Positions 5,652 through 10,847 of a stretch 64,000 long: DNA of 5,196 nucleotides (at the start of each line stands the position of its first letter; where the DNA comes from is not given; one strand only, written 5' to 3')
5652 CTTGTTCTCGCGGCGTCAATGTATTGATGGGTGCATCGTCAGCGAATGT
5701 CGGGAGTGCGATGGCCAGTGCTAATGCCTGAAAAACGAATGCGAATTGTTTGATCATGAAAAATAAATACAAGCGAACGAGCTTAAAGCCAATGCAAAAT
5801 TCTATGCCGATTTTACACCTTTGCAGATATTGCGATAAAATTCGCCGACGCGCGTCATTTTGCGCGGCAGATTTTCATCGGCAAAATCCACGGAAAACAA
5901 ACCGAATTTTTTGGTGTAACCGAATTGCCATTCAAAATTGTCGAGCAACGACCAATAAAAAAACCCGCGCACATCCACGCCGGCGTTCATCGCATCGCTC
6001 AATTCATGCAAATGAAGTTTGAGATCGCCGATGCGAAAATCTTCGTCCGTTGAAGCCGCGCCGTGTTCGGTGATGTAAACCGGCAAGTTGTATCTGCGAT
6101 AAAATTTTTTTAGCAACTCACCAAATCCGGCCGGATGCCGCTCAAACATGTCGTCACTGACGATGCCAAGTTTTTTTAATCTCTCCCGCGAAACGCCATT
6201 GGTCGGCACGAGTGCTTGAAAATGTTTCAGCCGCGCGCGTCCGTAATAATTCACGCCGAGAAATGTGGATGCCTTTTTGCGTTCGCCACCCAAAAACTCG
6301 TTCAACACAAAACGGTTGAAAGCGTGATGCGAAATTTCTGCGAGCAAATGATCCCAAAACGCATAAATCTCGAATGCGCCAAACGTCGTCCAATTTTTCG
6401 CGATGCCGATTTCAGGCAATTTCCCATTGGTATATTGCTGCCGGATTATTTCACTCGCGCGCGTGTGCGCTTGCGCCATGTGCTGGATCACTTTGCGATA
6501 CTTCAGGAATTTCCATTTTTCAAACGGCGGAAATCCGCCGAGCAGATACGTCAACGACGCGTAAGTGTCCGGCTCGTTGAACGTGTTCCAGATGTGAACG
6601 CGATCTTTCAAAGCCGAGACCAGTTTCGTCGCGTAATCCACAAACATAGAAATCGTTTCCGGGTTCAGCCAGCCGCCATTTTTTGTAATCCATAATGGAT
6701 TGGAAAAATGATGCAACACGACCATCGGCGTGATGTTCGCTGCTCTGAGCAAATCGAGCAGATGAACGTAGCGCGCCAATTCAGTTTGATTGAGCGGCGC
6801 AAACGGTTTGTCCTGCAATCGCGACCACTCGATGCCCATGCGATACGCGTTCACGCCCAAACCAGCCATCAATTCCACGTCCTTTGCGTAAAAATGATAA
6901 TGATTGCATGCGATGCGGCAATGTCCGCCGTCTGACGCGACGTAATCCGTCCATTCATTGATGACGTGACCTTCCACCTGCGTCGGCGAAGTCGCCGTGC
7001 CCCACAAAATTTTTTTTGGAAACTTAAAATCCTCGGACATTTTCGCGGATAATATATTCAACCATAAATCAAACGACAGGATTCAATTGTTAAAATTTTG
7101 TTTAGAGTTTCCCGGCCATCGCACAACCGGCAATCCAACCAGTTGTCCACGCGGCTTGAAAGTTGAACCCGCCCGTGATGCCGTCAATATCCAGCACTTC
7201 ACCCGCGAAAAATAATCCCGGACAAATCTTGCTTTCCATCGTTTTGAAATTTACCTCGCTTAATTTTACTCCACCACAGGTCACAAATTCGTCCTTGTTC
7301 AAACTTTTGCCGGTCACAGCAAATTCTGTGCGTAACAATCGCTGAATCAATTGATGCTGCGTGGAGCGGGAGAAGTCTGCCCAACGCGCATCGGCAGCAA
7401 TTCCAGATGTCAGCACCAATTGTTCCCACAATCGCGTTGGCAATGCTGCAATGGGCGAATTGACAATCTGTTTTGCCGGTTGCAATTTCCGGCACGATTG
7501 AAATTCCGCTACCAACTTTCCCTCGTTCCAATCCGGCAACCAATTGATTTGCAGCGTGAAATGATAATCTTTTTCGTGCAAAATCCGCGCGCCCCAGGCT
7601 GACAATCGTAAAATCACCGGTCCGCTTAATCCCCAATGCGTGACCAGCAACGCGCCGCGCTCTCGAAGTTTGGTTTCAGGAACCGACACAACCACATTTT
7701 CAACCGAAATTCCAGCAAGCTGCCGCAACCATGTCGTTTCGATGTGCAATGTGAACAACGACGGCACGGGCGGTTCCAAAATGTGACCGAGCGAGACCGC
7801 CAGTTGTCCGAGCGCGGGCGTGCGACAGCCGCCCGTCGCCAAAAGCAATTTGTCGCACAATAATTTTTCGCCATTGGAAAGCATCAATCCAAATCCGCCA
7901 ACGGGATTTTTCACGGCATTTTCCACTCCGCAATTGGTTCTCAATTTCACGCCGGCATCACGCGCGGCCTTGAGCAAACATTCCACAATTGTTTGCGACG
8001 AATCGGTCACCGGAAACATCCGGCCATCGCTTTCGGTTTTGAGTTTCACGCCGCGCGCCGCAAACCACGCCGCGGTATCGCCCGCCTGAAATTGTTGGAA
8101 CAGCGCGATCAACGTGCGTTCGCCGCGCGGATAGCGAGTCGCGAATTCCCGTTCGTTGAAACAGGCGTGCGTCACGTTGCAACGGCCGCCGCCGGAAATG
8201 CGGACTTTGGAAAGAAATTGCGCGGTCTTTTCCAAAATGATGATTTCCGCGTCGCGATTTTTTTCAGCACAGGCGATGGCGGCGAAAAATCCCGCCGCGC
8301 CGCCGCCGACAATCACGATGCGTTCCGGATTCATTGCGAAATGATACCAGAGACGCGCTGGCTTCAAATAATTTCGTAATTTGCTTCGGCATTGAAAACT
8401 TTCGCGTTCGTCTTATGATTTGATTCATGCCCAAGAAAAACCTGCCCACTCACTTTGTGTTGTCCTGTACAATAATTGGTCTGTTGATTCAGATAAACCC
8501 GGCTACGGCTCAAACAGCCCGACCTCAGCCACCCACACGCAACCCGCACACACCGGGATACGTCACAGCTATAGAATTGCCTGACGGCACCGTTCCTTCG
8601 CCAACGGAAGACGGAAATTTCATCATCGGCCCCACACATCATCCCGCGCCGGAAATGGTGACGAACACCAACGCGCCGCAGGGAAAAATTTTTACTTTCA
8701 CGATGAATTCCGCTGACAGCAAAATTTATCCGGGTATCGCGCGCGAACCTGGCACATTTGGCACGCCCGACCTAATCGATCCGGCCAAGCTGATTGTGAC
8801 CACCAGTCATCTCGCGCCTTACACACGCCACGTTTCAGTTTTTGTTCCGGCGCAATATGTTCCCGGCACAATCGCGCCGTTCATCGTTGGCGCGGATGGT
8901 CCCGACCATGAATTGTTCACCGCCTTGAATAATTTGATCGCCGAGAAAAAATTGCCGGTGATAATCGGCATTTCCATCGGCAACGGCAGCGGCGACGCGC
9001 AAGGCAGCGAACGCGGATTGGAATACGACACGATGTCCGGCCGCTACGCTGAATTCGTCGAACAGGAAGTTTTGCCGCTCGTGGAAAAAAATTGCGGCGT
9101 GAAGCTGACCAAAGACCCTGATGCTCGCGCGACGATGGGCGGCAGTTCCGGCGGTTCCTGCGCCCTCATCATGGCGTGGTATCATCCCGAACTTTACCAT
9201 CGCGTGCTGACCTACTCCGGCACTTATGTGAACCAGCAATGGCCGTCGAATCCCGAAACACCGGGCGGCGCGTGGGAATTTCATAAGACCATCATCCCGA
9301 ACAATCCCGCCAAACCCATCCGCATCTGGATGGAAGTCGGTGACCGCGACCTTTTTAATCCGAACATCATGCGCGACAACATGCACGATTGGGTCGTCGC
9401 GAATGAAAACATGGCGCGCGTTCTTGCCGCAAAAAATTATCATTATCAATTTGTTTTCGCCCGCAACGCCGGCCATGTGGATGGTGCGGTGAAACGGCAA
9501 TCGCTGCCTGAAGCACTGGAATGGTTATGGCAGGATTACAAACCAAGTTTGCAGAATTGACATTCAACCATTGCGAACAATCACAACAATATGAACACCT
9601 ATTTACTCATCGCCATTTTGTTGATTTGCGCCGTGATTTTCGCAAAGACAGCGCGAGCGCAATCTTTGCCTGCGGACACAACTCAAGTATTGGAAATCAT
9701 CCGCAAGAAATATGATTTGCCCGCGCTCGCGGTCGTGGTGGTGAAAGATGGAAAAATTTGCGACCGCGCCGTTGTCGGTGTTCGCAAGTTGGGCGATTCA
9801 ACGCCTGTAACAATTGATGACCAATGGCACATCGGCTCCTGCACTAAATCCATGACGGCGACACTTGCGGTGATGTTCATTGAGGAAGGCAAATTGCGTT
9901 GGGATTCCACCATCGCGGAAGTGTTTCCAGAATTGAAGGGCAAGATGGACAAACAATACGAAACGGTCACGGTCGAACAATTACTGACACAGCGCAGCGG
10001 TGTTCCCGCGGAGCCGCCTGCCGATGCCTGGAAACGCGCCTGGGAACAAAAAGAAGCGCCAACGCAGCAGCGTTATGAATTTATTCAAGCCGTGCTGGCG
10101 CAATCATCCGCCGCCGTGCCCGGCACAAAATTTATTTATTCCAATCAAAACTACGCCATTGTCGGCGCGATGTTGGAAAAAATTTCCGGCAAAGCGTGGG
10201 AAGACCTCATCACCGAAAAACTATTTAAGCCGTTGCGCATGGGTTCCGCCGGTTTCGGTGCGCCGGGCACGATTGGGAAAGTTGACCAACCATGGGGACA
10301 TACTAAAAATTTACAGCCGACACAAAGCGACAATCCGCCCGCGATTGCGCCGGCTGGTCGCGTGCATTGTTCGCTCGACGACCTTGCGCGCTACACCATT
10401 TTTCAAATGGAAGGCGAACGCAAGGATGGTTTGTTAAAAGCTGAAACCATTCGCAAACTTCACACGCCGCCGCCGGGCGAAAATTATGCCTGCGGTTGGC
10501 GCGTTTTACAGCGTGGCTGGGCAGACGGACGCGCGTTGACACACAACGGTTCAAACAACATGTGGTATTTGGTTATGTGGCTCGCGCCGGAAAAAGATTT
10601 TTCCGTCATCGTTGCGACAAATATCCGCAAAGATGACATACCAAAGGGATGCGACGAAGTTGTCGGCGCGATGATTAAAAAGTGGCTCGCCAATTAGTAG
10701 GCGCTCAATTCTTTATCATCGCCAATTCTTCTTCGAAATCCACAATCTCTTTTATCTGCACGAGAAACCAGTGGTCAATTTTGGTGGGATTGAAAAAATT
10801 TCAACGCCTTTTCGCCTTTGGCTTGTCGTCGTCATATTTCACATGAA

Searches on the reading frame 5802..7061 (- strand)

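Call 26: search_protein_families(library=pfam, proteins=[window:5802-7061:-], max_evalue=0.0001)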
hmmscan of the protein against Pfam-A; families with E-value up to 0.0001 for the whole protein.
window:5802-7061:- (419 aa): 2 families
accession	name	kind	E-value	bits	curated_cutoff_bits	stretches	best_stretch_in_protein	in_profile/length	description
PF00232.24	Glyco_hydro_1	-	1.9e-78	264.4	22.6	2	13-225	4-223/453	Glycosyl hydrolase family 1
PF00150.24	Cellulase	-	3.1e-05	24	23.5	0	61-208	26-156/272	Cellulase (glycosyl hydrolase family 5)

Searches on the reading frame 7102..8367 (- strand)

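Call 26: search_protein_families(library=pfam, proteins=[window:7102-8367:-], max_evalue=0.0001)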
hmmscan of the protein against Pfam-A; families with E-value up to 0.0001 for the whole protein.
window:7102-8367:- (421 aa): 6 families
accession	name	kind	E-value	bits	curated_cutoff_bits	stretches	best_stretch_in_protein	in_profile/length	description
PF03486.20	HI0933_like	-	5.2e-76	255.7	50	1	16-414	2-242/244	HI0933-like protein Rossmann domain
PF22780.1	HI0933_like_1st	-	4.3e-37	127.9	27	1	201-362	1-165/165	HI0933-like protein barrel and H2TH domain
PF00890.30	FAD_binding_2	-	1.4e-10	41.4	20.4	1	17-116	2-108/414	FAD binding domain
PF07992.20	Pyr_redox_2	-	2.1e-09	37.7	26.1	0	99-180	158-237/291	Pyridine nucleotide-disulphide oxidoreductase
PF01266.30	DAO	-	9.4e-08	32.4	27.9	0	127-189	151-213/353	FAD dependent oxidoreductase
PF01134.28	GIDA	-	5.9e-07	29.3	22.1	0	375-420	347-386/391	Glucose inhibited division protein A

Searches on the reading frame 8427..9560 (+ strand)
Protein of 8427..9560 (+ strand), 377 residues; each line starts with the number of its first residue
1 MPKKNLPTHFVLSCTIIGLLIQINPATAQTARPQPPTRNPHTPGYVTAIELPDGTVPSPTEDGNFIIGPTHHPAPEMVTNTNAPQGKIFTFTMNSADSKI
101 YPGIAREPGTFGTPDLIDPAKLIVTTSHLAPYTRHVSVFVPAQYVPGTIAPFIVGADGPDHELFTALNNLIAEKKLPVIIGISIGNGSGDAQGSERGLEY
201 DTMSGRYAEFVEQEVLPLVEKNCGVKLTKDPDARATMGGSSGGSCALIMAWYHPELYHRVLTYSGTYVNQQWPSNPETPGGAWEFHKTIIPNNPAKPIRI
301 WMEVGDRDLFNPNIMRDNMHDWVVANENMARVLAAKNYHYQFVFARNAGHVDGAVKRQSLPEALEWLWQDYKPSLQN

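Call 26: search_protein_families(library=pfam, proteins=[window:8427-9560:+], max_evalue=0.0001)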
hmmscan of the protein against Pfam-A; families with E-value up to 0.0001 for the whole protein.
window:8427-9560:+ (377 aa): 1 family
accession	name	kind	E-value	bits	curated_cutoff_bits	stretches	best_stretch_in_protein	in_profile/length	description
PF00756.26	Esterase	-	6.8e-20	72.3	22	1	133-351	7-236/251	Putative esterase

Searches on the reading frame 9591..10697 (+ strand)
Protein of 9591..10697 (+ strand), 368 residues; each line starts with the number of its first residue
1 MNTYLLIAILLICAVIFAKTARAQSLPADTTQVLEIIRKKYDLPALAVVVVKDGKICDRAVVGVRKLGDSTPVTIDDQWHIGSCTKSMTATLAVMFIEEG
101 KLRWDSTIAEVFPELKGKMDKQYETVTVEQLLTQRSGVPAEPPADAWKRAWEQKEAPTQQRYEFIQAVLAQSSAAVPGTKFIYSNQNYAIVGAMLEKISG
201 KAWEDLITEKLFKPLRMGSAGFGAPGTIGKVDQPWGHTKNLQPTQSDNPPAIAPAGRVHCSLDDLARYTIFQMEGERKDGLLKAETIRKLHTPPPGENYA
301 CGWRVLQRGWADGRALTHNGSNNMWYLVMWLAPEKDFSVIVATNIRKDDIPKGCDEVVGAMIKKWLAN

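Call 26: search_protein_families(library=pfam, proteins=[window:9591-10697:+], max_evalue=0.0001)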
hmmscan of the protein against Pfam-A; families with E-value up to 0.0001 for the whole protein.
window:9591-10697:+ (368 aa): 1 family
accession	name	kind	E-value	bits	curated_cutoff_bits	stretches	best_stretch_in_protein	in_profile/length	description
PF00144.29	Beta-lactamase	-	1.5e-52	179.2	27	1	38-347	9-312/329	Beta-lactamase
